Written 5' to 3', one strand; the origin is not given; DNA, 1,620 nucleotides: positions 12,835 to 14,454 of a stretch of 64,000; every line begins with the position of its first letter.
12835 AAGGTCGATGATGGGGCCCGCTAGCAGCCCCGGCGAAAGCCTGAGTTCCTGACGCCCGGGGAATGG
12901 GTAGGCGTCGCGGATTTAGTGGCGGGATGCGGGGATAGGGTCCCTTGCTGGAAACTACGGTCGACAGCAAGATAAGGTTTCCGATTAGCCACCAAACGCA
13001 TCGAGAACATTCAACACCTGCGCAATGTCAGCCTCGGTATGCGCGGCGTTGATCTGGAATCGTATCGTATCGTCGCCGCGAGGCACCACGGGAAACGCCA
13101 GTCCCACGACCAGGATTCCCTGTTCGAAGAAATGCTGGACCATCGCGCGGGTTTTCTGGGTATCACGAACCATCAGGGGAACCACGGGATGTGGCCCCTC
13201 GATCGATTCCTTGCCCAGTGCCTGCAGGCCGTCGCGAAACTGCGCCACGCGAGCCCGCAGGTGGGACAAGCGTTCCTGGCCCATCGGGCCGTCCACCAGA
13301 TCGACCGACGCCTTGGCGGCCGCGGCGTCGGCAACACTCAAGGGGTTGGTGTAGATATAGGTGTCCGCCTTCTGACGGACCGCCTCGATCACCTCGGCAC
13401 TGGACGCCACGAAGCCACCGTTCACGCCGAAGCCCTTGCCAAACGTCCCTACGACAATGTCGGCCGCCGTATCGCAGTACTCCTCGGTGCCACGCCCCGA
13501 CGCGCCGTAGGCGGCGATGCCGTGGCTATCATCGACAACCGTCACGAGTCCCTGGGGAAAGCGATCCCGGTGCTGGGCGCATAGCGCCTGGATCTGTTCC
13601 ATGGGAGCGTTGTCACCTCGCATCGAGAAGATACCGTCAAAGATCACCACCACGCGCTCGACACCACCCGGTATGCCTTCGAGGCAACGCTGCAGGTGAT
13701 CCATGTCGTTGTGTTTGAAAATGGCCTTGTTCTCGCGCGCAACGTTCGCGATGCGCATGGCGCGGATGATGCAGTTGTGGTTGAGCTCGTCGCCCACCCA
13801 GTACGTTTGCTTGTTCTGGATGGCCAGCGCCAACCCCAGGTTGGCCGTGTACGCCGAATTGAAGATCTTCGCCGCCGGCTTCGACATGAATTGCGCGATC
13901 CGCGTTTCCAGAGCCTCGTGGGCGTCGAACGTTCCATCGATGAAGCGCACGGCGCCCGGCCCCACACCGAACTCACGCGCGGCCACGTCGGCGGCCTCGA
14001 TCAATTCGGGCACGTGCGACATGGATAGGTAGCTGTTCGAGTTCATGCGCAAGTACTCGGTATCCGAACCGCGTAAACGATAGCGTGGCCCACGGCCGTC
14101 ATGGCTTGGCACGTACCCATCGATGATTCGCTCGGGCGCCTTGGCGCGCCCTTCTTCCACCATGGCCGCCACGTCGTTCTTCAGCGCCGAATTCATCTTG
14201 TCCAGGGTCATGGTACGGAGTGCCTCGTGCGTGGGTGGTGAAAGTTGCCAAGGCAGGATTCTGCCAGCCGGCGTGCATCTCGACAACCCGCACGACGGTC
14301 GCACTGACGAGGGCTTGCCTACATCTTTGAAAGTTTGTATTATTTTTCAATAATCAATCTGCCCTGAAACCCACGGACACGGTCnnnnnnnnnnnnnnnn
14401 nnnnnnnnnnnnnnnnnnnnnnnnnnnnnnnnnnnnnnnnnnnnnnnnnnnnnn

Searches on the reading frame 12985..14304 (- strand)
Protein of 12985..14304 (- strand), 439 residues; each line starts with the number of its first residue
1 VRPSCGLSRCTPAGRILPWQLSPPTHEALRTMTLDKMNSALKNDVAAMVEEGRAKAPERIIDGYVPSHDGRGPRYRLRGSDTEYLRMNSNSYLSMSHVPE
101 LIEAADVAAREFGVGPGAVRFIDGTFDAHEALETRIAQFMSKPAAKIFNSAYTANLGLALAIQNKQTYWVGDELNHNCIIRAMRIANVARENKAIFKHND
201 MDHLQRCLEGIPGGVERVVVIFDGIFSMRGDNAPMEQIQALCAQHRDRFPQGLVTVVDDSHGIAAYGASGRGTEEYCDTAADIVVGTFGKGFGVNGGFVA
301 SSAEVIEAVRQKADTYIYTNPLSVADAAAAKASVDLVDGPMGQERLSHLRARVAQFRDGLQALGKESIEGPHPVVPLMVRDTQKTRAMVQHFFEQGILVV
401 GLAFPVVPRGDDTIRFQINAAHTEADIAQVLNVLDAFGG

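Call 31: search_protein_families(library=pfam, proteins=[window:12985-14304:-], max_evalue=0.0001)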
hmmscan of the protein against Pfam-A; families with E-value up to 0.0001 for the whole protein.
window:12985-14304:- (439 aa): 1 family
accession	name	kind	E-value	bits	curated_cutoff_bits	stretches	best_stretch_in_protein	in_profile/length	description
PF00155.27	Aminotran_1_2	-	1e-39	137.2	19.7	1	83-433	2-360/361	Aminotransferase class I and II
